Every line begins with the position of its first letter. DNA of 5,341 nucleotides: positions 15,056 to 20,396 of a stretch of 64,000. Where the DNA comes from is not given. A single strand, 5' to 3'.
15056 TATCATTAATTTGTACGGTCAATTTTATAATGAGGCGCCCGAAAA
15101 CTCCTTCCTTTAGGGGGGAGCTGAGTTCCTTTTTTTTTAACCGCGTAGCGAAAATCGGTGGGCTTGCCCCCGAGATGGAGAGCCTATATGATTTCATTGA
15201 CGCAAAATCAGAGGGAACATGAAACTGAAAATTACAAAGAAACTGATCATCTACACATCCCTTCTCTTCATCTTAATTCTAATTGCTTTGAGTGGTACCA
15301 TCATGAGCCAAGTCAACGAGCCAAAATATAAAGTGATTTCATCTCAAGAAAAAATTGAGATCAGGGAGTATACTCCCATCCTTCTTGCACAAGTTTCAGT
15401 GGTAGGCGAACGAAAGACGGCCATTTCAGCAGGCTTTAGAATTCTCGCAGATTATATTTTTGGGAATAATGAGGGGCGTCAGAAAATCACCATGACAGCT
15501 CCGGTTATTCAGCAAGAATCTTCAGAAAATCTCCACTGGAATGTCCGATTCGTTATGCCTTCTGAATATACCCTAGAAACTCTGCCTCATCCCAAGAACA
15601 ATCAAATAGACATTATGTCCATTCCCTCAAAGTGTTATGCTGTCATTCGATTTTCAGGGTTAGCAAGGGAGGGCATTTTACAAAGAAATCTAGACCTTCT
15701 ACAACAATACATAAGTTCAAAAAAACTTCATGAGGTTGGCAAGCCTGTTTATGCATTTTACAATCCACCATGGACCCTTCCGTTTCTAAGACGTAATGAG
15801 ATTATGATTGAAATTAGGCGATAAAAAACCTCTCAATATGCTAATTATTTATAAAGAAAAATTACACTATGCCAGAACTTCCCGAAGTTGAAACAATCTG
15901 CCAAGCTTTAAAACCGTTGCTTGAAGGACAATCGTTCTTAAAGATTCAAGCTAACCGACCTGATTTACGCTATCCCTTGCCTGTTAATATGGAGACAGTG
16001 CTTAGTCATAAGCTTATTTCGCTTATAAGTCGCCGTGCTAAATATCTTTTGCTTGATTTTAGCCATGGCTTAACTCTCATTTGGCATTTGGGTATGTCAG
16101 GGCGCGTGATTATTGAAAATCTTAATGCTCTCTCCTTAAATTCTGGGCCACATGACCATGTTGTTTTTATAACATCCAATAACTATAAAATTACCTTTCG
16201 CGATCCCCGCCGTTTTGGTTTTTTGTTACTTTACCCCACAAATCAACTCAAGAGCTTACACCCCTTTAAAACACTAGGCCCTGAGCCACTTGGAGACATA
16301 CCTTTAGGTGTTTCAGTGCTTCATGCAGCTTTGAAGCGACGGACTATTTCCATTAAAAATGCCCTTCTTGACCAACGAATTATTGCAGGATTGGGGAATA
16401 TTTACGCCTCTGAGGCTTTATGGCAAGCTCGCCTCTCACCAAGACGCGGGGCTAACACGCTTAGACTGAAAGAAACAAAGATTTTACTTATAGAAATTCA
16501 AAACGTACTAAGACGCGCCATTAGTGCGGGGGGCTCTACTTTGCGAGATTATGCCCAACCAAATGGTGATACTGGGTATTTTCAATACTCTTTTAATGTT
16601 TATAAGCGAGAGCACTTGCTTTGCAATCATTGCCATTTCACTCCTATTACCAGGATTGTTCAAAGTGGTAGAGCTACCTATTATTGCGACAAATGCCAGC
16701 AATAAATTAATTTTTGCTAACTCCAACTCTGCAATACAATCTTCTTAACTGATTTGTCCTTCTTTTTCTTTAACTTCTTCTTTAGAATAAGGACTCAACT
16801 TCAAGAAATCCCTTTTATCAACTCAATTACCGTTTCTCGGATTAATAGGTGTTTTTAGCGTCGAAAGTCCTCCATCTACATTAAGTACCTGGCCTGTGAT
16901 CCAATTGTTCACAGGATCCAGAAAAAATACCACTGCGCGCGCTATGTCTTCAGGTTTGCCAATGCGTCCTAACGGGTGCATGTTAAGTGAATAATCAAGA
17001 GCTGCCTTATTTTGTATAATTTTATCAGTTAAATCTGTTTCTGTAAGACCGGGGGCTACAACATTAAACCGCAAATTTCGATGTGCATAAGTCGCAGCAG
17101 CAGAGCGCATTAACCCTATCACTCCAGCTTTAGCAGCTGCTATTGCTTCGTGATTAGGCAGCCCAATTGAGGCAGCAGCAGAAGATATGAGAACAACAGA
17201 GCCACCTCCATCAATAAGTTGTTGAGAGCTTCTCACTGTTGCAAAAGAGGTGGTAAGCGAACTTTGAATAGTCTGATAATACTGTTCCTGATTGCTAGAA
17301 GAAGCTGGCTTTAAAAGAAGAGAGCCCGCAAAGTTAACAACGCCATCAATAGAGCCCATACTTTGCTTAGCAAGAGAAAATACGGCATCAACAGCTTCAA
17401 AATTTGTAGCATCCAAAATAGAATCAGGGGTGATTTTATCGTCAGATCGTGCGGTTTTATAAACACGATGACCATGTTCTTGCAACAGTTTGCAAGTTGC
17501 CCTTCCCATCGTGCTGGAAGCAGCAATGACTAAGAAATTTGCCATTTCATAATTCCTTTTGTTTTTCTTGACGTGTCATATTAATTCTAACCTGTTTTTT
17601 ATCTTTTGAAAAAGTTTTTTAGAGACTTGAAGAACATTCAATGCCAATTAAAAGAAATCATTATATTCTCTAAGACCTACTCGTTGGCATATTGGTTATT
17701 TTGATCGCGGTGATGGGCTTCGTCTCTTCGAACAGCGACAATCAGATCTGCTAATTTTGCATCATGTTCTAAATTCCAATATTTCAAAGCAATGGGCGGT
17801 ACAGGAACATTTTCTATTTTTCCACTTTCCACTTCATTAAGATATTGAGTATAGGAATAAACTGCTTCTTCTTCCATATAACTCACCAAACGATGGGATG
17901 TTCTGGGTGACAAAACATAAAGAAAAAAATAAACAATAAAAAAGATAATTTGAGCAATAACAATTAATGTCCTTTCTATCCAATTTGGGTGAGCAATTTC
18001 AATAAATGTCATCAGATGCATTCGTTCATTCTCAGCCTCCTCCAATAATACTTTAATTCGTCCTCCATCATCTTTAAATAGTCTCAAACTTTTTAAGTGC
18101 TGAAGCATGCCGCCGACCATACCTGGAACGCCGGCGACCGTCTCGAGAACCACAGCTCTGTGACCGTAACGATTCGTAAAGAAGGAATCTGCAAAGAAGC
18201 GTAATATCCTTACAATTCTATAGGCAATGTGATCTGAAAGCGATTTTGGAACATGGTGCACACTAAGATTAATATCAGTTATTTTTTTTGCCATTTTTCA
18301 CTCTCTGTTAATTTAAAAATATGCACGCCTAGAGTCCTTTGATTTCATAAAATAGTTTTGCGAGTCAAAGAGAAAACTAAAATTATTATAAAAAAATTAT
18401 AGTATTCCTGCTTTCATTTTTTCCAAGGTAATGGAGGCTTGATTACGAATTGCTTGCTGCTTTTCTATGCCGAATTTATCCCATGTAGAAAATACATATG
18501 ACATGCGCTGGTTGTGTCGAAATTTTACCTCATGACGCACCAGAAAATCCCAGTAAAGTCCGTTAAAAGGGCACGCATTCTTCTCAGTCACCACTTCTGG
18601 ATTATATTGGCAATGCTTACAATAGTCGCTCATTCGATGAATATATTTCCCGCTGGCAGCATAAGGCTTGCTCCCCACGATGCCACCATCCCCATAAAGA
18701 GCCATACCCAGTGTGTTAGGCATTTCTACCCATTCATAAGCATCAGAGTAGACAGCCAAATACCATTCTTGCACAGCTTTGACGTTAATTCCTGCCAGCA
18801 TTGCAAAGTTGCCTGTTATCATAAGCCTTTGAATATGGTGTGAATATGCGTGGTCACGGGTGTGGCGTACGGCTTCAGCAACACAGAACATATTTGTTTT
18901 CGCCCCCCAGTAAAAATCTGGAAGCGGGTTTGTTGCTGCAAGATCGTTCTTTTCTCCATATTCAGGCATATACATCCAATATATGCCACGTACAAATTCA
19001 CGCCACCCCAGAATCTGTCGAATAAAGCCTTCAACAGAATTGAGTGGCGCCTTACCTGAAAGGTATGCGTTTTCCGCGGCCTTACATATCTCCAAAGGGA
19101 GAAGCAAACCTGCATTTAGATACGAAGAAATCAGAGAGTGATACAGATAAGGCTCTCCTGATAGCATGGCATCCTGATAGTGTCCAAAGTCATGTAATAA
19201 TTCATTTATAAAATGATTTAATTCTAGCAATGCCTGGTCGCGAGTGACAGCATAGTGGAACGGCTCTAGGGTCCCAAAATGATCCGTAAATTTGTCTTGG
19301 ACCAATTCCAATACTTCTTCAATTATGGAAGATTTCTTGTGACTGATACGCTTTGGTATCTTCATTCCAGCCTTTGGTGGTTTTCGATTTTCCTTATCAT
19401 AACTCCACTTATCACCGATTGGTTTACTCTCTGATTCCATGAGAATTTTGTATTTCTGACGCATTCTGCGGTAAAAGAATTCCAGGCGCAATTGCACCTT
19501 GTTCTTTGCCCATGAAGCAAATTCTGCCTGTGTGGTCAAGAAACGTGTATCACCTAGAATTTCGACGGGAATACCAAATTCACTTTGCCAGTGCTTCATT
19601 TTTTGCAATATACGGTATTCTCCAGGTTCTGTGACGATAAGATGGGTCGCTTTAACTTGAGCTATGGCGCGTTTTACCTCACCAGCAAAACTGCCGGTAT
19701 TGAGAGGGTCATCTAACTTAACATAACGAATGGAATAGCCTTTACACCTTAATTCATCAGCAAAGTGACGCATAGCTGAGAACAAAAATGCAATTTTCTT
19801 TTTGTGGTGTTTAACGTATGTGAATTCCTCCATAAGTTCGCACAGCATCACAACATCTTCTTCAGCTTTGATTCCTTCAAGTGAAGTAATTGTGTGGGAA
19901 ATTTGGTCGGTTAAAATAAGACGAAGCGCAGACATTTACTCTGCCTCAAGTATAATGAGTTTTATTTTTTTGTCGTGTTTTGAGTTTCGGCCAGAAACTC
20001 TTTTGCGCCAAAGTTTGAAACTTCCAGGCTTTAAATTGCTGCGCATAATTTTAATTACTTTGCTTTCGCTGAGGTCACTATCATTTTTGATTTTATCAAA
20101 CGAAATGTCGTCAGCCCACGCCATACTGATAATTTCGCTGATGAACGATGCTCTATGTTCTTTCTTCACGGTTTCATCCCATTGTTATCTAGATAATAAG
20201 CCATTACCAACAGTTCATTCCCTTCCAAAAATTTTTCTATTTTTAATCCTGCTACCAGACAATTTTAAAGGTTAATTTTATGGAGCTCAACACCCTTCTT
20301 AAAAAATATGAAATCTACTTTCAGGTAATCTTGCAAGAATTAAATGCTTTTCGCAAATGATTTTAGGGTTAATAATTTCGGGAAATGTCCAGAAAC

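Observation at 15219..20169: Clustered light/oxidative-damage functions: SOUL haem-binding protein, Fpg, SDR, AOX, FeS (6-4) photolyase and its DUF2805 partner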

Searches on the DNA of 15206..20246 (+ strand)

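Call 90: search_dna_similar(query=window:15206-20246:+, collection=plasmids, mode=near, max_rows=5)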
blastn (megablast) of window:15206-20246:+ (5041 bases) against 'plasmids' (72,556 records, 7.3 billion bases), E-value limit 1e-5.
No match.

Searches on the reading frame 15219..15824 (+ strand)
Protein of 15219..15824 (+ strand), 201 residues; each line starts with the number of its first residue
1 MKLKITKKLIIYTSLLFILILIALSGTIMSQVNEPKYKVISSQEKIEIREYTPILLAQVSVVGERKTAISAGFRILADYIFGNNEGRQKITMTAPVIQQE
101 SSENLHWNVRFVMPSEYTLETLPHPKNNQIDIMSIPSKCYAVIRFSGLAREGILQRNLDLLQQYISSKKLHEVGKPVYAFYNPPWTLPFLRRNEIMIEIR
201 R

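Call 3: search_protein_families(library=pfam, proteins=[window:15219-15824:+])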
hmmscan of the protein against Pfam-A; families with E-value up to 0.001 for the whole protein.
window:15219-15824:+ (201 aa): 1 family
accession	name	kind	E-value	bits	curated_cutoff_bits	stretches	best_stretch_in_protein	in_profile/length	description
PF04832.17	SOUL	-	6.2e-46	157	27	1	33-198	2-173/173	SOUL heme-binding protein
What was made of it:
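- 15219..15824 (+): SOUL-family protein (201 aa) with a hydrophobic N-terminal export or anchor segment. It is probably an envelope-located binder of a tetrapyrrole or other hydrophobic ligand. PF04832, E 6e-46 (call 3).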

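Call 4: search_protein_families(library=ncbifam, proteins=[window:15219-15824:+])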
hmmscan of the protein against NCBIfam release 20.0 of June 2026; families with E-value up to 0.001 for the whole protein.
window:15219-15824:+ (201 aa): 0 families

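Call 14: search_solved_structures(query=window:15219-15824:+, show_alignments=1, max_evalue=0.01)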
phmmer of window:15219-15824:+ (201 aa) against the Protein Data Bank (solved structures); distinct sequences matched with E-value up to 0.01: 5.
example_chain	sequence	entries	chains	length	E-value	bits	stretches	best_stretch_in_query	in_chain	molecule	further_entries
4ayz_B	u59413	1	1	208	3.6e-05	27.1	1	45-195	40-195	HEME-BINDING PROTEIN 2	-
5gqq_A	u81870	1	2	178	4.2e-05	26.9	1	46-194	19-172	Heme-binding protein 2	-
4ayz_A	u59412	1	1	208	5.9e-05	26.4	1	45-195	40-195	HEME-BINDING PROTEIN 2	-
3r8j_A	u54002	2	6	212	6.2e-05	26.3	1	45-195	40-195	Heme-binding protein 2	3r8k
4b0y_A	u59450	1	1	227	7.6e-05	26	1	46-195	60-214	HEME-BINDING PROTEIN 2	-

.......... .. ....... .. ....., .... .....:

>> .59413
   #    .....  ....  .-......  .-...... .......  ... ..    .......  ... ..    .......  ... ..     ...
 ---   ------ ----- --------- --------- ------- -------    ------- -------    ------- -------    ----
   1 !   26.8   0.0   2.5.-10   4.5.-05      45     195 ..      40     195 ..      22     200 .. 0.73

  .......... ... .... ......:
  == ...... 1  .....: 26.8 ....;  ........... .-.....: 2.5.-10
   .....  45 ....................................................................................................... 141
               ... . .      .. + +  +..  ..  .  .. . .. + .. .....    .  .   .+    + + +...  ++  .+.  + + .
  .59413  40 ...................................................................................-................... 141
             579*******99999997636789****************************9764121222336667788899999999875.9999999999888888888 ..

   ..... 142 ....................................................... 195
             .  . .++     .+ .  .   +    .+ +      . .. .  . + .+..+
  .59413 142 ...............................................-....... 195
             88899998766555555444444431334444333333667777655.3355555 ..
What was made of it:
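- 15219..15824 (+): Weak match to human HEBP2 structures (call 14).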

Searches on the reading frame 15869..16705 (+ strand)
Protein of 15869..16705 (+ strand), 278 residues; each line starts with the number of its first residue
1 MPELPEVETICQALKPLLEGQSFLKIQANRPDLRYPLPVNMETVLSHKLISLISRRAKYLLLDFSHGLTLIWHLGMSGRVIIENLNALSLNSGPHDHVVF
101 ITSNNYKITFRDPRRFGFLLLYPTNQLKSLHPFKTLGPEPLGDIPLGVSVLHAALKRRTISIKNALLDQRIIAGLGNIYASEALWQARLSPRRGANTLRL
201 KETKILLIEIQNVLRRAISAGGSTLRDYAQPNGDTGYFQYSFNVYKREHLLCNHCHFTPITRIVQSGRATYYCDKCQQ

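Call 3: search_protein_families(library=pfam, proteins=[window:15869-16705:+])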
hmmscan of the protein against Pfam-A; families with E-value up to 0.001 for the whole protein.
window:15869-16705:+ (278 aa): 3 families
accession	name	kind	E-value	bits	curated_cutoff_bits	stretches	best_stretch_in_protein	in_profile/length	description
PF01149.29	Fapy_DNA_glyco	-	6.7e-29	101.3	25.5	1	1-118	1-116/117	Formamidopyrimidine-DNA glycosylase N-terminal domain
PF06831.19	H2TH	-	2.3e-26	92.1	34.7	1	136-227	1-91/93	Formamidopyrimidine-DNA glycosylase H2TH domain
PF06827.20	zf-FPG_IleRS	-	0.00025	21.3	21.3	1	258-278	9-29/30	Zinc finger found in FPG and IleRS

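Call 4: search_protein_families(library=ncbifam, proteins=[window:15869-16705:+])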
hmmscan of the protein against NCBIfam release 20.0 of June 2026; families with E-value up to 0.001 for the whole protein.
window:15869-16705:+ (278 aa): 7 families
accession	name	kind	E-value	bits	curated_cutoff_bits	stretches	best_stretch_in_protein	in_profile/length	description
NF002211.1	PRK01103.1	equivalog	5.1e-91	305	212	1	1-278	1-274/274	bifunctional DNA-formamidopyrimidine glycosylase/DNA-(apurinic or apyrimidinic site) lyase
TIGR00577.1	fpg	equivalog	1.6e-75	254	203.3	1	1-277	1-276/276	DNA-formamidopyrimidine glycosylase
NF011386.0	PRK14811.1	equivalog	7.7e-64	215.5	414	1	1-278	1-263/269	DNA-formamidopyrimidine glycosylase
NF011385.0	PRK14810.1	equivalog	6e-59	199.7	423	1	1-278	1-272/272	DNA-formamidopyrimidine glycosylase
NF010551.0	PRK13945.1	equivalog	9.7e-51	172.8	348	1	1-278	1-282/282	DNA-formamidopyrimidine glycosylase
NF007763.0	PRK10445.1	equivalog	7e-24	84.6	252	1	1-278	1-263/263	endonuclease VIII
NF040775.1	endonuc_Nei2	equivalog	3.6e-11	43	400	1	125-278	109-252/252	endonuclease VIII Nei2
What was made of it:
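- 15869..16705 (+): Fpg (MutM), the 8-oxoguanine/FaPy DNA glycosylase. It is intact here and lies 44 nt downstream of SOUL on the same strand. NF002211, 305 bits against cutoff 212; TIGR00577 (call 4).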
